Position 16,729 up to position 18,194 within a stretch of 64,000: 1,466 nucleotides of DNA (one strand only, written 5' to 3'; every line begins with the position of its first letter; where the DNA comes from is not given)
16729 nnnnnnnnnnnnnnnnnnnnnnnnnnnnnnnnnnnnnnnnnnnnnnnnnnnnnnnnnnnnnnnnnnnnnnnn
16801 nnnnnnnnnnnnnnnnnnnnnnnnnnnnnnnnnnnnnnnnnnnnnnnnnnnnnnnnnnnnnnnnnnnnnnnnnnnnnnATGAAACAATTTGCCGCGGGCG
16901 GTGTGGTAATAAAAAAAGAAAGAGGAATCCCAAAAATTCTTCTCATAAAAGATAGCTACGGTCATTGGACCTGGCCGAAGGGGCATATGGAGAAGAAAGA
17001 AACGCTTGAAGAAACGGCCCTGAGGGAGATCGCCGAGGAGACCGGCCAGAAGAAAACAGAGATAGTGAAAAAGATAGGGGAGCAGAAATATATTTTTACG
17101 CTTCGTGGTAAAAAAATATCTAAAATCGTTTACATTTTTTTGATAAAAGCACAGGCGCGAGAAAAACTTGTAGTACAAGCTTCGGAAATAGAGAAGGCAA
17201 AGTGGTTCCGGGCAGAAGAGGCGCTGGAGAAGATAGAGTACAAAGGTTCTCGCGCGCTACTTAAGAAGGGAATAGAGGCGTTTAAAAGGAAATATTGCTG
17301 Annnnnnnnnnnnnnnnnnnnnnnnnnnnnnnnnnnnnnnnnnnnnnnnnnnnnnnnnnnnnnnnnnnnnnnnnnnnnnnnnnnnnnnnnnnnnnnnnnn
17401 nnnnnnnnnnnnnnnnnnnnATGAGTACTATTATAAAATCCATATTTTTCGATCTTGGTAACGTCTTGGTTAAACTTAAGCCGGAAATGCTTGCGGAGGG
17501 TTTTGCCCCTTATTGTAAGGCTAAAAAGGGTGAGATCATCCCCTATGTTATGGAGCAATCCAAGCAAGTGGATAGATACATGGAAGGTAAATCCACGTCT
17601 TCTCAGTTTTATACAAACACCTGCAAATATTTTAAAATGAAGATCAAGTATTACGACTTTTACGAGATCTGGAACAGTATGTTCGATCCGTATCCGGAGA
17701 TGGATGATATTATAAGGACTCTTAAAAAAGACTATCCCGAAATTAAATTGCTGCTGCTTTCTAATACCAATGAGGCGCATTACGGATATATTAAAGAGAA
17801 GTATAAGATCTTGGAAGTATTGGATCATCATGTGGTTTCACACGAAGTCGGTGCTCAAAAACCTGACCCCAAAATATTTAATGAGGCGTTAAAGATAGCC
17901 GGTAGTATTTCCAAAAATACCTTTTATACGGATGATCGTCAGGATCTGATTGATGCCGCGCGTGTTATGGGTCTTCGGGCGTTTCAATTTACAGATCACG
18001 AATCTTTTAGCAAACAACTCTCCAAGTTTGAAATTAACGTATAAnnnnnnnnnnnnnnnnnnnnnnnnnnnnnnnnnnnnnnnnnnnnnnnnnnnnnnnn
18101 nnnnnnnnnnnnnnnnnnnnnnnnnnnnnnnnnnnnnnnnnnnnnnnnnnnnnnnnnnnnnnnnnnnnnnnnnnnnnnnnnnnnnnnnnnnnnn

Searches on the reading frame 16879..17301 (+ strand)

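Call 7: search_protein_families(library=pfam, proteins=[window:16879-17301:+], max_evalue=0.001)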
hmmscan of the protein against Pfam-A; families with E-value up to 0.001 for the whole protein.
window:16879-17301:+ (140 aa): 1 family
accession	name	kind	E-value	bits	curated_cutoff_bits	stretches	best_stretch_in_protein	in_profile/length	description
PF00293.34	NUDIX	-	9.4e-21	74.7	21.1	1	2-126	2-129/134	NUDIX domain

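Call 20: search_protein_families(library=ncbifam, proteins=[window:16879-17301:+], max_evalue=0.01)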
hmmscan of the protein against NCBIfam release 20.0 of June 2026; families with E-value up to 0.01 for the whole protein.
window:16879-17301:+ (140 aa): 21 families
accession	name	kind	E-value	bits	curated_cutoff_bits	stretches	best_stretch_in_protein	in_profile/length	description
NF052459.1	OxoGTPPhMutT1Mycb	equivalog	9.1e-14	51.2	475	1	5-130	3-124/292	8-oxo-(d)GTP phosphatase MutT1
NF001299.0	PRK00241.1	equivalog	2.4e-08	33.8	158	1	29-117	160-240/263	NAD(+) diphosphatase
NF006961.0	PRK09438.1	equivalog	1.3e-07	31.2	103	1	20-123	22-137/151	dihydroneopterin triphosphate diphosphatase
NF041652.1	Nud_hyd_Dein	equivalog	4.1e-07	30.3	200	1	7-115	16-127/152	Nudix hydrolase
NF001938.0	PRK00714.1-5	equivalog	1.1e-06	28.1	116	1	23-66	40-83/172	RNA pyrophosphohydrolase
NF001936.0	PRK00714.1-3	equivalog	2.5e-06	27.5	118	1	24-137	31-151/155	RNA pyrophosphohydrolase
TIGR02705.1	nudix_YtkD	equivalog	6.7e-06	25.7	154.4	1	30-91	47-105/156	RNA deprotection pyrophosphohydrolase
NF003787.0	PRK05379.1-4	equivalog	2.2e-05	23.6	449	1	26-112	231-321/346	bifunctional nicotinamide-nucleotide adenylyltransferase/Nudix hydroxylase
NF008044.0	PRK10776.1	equivalog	3.2e-05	23.8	148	1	28-94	31-92/130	8-oxo-dGTP diphosphatase MutT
NF003788.0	PRK05379.1-5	equivalog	3.5e-05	23.3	354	1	26-117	236-331/351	bifunctional nicotinamide-nucleotide adenylyltransferase/Nudix hydroxylase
NF001937.0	PRK00714.1-4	equivalog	9.3e-05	22.1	139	1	28-68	31-70/161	RNA pyrophosphohydrolase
NF003786.0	PRK05379.1-2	equivalog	0.00011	21.5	397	1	27-111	242-331/354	bifunctional nicotinamide-nucleotide adenylyltransferase/Nudix hydroxylase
NF002995.0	PRK03759.1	equivalog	0.00027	20.6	127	1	35-121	71-156/185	isopentenyl-diphosphate Delta-isomerase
NF003790.0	PRK05379.2-2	equivalog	0.00027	20.1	403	1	27-120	241-337/354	bifunctional nicotinamide mononucleotide adenylyltransferase/ADP-ribose pyrophosphatase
NF012016.0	PRK15472.1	equivalog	0.00043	20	95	1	28-115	31-122/141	nucleoside triphosphatase NudI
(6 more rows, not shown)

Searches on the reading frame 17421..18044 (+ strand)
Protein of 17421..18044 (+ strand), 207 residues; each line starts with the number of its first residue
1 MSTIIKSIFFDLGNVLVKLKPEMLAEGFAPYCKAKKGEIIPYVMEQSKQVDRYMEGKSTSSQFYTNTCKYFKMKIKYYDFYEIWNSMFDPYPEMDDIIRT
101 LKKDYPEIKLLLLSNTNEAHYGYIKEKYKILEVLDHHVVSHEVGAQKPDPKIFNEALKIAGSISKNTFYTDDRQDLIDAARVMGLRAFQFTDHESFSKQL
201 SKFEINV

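Call 7: search_protein_families(library=pfam, proteins=[window:17421-18044:+], max_evalue=0.001)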
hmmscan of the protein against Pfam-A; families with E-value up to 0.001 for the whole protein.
window:17421-18044:+ (207 aa): 2 families
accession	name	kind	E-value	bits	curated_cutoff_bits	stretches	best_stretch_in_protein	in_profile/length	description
PF00702.32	Hydrolase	-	7.6e-11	43.2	26.4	1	5-184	1-191/191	haloacid dehalogenase-like hydrolase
PF13419.12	HAD_2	-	9.9e-11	42.5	23.8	1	41-187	39-175/178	Haloacid dehalogenase-like hydrolase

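Call 20: search_protein_families(library=ncbifam, proteins=[window:17421-18044:+], max_evalue=0.01)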
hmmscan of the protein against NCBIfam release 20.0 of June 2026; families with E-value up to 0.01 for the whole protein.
window:17421-18044:+ (207 aa): 18 families
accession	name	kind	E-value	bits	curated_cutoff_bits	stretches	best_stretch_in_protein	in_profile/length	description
NF006991.0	PRK09456.1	equivalog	1.2e-20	74.1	295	1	9-199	4-193/199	glucose-1-phosphatase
TIGR02252.1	DREG-2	subfamily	1.2e-13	51.3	155.2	1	77-188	94-202/203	HAD hydrolase, REG-2-like, family IA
TIGR02253.1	CTE7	subfamily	3.6e-11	43.3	169.75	1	5-197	2-201/221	TIGR02253 family HAD-type hydrolase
TIGR02247.1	HAD-1A3-hyp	subfamily_domain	6.4e-08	32.6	125.4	1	5-203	2-208/211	epoxide hydrolase N-terminal domain-like phosphatase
TIGR01509.1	HAD-SF-IA-v3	subfamily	7e-08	32.8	29.4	1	78-187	53-151/154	HAD-IA family hydrolase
TIGR01428.1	HAD_type_II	equivalog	1.2e-07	31.9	125.4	1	48-186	48-186/197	haloacid dehalogenase type II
TIGR01993.1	Pyr-5-nucltdase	equivalog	9.1e-07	28.8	142.9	1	89-187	84-180/183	pyrimidine 5'-nucleotidase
TIGR02254.1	YjjG_YfnB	equivalog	2.7e-06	27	159.9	1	80-193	88-199/223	YjjG family noncanonical pyrimidine nucleotidase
NF006976.0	PRK09449.1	equivalog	6.8e-06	25.8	183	1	90-168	96-171/225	pyrimidine 5'-nucleotidase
TIGR01990.1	bPGM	equivalog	2.3e-05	24.5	189.4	1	89-185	89-181/187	beta-phosphoglucomutase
TIGR01549.1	HAD-SF-IA-v1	subfamily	6.6e-05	23.4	23.3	1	94-180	67-146/149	HAD-IA family hydrolase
NF009698.0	PRK13223.1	equivalog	7.5e-05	22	466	1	81-189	93-199/272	phosphoglycolate phosphatase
NF009695.0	PRK13222.1-2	equivalog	0.00011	21.7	225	1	50-189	57-192/226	phosphoglycolate phosphatase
TIGR01449.2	PGP_bact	equivalog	0.00038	20.1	180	1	77-191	72-185/213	phosphoglycolate phosphatase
TIGR02009.1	PGMB-YQAB-SF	subfamily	0.00094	19.4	153.35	1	91-188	91-184/186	beta-phosphoglucomutase family hydrolase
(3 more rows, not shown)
